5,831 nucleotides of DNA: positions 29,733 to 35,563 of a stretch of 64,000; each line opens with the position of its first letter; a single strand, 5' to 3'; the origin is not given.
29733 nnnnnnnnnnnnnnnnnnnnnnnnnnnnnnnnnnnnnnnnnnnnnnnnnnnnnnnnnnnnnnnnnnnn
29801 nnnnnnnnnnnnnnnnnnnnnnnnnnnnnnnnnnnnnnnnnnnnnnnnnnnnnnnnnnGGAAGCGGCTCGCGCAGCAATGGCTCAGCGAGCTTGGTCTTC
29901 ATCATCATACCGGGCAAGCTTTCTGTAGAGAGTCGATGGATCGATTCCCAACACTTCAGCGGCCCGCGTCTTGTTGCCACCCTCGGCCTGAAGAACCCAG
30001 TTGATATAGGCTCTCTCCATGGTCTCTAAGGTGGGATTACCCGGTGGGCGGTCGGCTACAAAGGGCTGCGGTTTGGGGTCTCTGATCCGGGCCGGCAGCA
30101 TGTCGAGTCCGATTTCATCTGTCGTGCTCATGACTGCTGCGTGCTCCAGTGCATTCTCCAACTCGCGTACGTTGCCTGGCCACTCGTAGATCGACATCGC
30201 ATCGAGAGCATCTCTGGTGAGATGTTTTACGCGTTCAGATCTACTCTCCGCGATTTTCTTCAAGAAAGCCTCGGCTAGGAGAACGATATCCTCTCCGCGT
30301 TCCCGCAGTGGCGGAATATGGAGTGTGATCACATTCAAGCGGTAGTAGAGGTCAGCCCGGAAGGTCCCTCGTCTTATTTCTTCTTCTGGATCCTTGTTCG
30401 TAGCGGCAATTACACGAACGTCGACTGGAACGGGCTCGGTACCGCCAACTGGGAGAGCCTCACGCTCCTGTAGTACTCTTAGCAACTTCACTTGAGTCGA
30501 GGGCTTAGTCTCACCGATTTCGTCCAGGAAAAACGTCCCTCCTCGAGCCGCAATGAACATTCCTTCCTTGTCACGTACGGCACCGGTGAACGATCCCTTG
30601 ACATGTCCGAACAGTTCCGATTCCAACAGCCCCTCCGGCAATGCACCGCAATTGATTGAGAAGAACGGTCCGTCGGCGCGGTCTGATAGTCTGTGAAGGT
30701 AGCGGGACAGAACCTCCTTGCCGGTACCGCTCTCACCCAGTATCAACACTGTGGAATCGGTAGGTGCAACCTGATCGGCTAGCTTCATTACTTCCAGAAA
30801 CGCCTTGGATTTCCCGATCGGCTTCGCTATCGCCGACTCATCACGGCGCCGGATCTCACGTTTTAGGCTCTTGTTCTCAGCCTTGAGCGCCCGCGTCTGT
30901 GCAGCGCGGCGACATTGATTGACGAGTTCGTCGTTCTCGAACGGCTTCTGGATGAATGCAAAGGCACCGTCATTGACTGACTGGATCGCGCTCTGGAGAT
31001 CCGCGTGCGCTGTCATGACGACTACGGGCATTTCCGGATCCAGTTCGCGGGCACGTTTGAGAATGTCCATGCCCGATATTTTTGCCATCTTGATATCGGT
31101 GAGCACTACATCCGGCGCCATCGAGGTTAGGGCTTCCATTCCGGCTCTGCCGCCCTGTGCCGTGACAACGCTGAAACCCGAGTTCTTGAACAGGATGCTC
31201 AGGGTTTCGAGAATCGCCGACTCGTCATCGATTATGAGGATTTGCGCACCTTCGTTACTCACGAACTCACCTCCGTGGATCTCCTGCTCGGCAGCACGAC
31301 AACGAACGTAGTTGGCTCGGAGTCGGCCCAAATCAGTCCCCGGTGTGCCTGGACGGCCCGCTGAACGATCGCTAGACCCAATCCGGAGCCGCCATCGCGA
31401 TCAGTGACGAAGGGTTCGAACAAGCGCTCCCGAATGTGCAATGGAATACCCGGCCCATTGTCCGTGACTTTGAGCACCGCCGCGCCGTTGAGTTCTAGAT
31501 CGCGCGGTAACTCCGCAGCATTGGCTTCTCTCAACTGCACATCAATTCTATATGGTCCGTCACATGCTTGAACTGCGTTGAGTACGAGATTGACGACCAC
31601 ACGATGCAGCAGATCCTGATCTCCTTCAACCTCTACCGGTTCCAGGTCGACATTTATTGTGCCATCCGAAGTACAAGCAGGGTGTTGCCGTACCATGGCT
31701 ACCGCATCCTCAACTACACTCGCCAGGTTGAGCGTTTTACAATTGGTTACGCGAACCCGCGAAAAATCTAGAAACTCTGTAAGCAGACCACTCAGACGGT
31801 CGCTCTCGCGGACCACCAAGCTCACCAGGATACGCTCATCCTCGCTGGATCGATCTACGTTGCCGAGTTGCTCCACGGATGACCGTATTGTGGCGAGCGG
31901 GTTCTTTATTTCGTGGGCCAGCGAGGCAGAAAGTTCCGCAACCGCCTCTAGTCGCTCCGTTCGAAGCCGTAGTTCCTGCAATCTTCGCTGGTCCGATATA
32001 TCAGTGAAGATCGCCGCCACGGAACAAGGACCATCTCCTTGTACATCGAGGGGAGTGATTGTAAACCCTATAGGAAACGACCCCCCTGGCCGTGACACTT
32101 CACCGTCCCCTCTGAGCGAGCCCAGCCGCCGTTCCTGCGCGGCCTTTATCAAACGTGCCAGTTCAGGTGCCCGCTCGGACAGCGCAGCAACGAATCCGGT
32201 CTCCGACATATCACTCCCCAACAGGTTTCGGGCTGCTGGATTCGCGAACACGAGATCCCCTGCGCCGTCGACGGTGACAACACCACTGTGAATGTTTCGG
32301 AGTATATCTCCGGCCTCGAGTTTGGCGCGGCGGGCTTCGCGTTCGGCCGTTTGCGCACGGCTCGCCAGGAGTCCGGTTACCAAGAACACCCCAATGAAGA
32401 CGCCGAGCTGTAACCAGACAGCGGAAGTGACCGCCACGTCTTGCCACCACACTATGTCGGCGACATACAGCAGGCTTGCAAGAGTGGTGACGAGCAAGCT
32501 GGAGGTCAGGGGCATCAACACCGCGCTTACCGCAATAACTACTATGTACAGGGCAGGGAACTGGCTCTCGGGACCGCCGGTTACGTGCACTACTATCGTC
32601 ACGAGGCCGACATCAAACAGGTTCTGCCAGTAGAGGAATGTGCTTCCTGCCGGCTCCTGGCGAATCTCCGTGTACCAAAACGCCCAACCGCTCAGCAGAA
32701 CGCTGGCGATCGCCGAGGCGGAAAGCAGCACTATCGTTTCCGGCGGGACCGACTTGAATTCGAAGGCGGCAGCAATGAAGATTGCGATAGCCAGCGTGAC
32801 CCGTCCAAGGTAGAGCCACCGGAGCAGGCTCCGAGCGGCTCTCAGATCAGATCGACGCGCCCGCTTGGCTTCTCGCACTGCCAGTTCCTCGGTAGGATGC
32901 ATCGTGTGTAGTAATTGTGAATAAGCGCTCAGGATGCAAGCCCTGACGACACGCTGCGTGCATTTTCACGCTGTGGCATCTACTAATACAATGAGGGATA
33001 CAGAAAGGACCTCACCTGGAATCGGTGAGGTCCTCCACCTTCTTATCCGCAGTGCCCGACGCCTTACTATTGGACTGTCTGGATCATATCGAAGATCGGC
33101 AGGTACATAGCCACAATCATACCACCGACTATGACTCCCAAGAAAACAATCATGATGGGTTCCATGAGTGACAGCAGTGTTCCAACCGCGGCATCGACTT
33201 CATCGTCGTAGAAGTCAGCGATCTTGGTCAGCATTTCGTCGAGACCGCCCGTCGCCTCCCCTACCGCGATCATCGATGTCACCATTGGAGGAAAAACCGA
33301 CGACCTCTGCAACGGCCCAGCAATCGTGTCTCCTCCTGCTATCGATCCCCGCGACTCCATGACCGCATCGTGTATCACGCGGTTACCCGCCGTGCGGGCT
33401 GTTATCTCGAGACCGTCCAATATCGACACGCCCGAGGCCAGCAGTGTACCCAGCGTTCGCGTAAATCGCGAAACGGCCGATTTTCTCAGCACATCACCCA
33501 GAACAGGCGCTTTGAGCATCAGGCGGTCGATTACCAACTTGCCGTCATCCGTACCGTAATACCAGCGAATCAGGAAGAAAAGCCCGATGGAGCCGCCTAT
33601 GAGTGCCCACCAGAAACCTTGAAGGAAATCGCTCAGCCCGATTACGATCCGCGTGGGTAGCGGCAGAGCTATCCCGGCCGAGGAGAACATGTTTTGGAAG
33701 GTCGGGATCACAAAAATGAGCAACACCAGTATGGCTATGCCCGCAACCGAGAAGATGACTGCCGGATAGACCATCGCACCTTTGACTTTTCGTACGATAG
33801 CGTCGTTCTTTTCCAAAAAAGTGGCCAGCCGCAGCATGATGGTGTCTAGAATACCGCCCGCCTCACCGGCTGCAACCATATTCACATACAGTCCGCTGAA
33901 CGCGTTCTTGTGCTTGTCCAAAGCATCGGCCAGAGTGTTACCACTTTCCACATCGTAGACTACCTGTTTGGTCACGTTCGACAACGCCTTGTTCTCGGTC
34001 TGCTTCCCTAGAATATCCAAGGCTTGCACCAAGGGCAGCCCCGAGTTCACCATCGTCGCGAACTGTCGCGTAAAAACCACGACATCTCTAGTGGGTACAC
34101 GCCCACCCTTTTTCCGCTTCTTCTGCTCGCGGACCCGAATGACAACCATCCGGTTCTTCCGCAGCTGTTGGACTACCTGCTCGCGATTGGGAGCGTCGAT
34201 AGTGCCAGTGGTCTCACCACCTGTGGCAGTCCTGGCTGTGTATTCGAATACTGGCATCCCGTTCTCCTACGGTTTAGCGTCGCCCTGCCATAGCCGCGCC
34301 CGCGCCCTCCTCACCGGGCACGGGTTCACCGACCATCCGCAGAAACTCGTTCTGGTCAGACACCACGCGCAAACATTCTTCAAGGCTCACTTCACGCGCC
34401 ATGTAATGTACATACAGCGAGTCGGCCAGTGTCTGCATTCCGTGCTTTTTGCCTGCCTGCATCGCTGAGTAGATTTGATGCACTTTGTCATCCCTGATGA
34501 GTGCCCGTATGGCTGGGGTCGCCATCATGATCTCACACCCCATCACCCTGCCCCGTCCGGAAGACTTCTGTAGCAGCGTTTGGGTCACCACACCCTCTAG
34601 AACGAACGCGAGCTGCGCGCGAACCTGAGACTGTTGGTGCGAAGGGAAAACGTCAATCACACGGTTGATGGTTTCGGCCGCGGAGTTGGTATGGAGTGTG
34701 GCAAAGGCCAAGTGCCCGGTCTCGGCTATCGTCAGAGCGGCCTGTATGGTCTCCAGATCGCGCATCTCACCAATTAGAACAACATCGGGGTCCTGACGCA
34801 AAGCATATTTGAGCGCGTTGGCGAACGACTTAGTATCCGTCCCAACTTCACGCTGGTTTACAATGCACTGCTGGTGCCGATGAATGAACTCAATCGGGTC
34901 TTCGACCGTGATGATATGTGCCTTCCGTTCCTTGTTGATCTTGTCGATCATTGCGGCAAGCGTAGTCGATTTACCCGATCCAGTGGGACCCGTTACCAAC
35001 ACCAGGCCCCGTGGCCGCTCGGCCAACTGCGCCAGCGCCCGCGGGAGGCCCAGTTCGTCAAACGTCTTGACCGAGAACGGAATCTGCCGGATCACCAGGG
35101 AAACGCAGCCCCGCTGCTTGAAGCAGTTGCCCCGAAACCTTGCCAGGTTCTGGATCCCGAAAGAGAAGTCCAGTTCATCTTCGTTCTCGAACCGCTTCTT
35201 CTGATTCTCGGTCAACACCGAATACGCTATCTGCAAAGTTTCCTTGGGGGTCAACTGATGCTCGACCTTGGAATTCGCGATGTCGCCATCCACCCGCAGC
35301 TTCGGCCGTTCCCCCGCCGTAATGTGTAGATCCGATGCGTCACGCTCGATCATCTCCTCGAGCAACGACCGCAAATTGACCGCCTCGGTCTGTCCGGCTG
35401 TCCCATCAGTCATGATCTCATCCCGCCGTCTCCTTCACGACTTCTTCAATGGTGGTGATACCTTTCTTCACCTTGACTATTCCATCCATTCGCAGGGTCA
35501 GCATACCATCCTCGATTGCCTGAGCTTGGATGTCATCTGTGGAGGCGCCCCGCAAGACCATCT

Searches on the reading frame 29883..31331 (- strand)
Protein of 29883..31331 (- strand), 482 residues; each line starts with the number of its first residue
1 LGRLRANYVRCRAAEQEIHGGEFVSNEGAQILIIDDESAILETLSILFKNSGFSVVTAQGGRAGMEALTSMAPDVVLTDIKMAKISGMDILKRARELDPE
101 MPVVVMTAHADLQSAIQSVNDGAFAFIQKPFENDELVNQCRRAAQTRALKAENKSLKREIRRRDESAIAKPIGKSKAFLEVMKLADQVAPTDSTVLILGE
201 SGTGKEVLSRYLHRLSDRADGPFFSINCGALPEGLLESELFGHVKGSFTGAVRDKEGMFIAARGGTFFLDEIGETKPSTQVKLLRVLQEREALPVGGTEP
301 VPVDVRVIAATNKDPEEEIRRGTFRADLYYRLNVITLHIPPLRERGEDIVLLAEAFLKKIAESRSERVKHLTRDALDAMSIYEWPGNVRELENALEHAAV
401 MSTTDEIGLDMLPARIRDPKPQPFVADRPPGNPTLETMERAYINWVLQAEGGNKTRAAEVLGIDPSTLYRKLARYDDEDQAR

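Call 22: search_protein_families(library=pfam, proteins=[window:29883-31331:-], max_evalue=0.001)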
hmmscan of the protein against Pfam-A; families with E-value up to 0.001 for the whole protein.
window:29883-31331:- (482 aa): 7 families
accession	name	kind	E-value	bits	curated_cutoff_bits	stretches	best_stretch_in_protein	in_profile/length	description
PF00158.32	Sigma54_activat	-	1.2e-67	227.2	20.2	1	172-337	2-167/168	Sigma-54 interaction domain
PF00072.30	Response_reg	-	2.5e-28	98.9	30.2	1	31-139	1-109/111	Response regulator receiver domain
PF25601.1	AAA_lid_14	-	2.2e-25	88.7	27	1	343-422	1-80/87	AAA+ ATPase lid domain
PF14532.12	Sigma54_activ_2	-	9.7e-19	68.4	25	1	172-342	1-138/138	Sigma-54 interaction domain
PF02954.25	HTH_8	-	2.7e-14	53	22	1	434-475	1-42/42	Bacterial regulatory protein, Fis family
PF07728.20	AAA_5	-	2.3e-12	47.5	22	1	195-315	2-125/139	AAA domain (dynein-related subfamily)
PF20030.5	bpMoxR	-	0.00079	19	27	0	190-319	29-152/205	MoxR domain in the MoxR-vWA-beta-propeller ternary systems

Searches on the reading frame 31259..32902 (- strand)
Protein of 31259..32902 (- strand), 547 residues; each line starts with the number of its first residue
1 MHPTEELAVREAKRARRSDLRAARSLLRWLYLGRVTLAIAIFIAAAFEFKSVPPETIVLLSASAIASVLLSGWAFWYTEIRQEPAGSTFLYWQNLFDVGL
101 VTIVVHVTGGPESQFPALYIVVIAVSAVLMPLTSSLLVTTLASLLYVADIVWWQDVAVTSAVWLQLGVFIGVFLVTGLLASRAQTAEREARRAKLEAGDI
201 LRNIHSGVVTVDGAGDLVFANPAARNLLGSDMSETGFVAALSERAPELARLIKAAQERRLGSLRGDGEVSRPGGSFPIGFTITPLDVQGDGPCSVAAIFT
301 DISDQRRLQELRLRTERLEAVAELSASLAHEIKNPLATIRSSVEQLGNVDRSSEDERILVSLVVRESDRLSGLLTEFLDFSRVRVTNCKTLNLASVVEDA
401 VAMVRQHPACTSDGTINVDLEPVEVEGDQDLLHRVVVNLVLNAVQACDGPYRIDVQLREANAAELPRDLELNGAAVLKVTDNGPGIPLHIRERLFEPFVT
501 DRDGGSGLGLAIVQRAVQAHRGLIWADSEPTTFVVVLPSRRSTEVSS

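Call 22: search_protein_families(library=pfam, proteins=[window:31259-32902:-], max_evalue=0.001)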
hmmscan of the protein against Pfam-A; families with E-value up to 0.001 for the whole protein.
window:31259-32902:- (547 aa): 5 families
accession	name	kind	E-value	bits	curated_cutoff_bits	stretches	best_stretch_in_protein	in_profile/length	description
PF02518.31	HATPase_c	-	6.7e-23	81.7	26.4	1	427-540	1-110/111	Histidine kinase-, DNA gyrase B-, and HSP90-like ATPase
PF00512.31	HisKA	-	3.3e-12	46.7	26.9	1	322-383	3-63/66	His Kinase A (phospho-acceptor) domain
PF25323.1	6TM_PilS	-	1.1e-11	45.3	27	1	25-189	10-188/189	PilS-like transmembrane domain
PF13426.13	PAS_9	-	9.8e-05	23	27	1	207-304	3-103/103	PAS domain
PF13188.13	PAS_8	-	0.00069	19.9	21.8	0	200-234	6-40/65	PAS domain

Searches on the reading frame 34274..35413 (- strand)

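Call 22: search_protein_families(library=pfam, proteins=[window:34274-35413:-], max_evalue=0.001)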
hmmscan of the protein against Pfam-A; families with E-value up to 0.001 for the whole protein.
window:34274-35413:- (379 aa): 12 families
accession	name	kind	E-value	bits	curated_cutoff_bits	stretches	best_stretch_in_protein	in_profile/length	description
PF00437.27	T2SSE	-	1.9e-50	172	24.9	1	14-290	12-287/370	Type II/IV secretion system protein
PF25199.1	nSTAND_NTPase5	-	1.4e-05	25.4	34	1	128-179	34-85/145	Novel STAND NTPase 5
PF13401.12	AAA_22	-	1.7e-05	25.6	27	1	134-206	4-59/130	AAA domain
PF13604.12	AAA_30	-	2.3e-05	24.7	27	0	125-201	8-77/191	AAA domain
PF13191.12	AAA_16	-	2.7e-05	25.2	32.6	1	128-188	13-64/167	AAA ATPase domain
PF13555.12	AAA_29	-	0.00015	21.9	27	1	133-156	20-43/61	P-loop containing region of AAA domain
PF01935.23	DUF87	-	0.00022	21.8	23.2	1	139-168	27-56/220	Helicase HerA, central domain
PF20720.3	nSTAND3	-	0.00038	20.6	27.2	0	135-175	17-56/155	Novel STAND NTPase 3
PF00265.24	TK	-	0.00045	20.5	20.6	0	137-258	3-129/176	Thymidine kinase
PF13173.12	AAA_14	-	0.00079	19.9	27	0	137-186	4-50/129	AAA domain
PF01580.24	FtsK_SpoIIIE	-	0.00085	19.3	24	0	129-156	34-60/221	FtsK/SpoIIIE family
PF04851.21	ResIII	-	0.0009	19.6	22.5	0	133-182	21-71/164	Type III restriction enzyme, res subunit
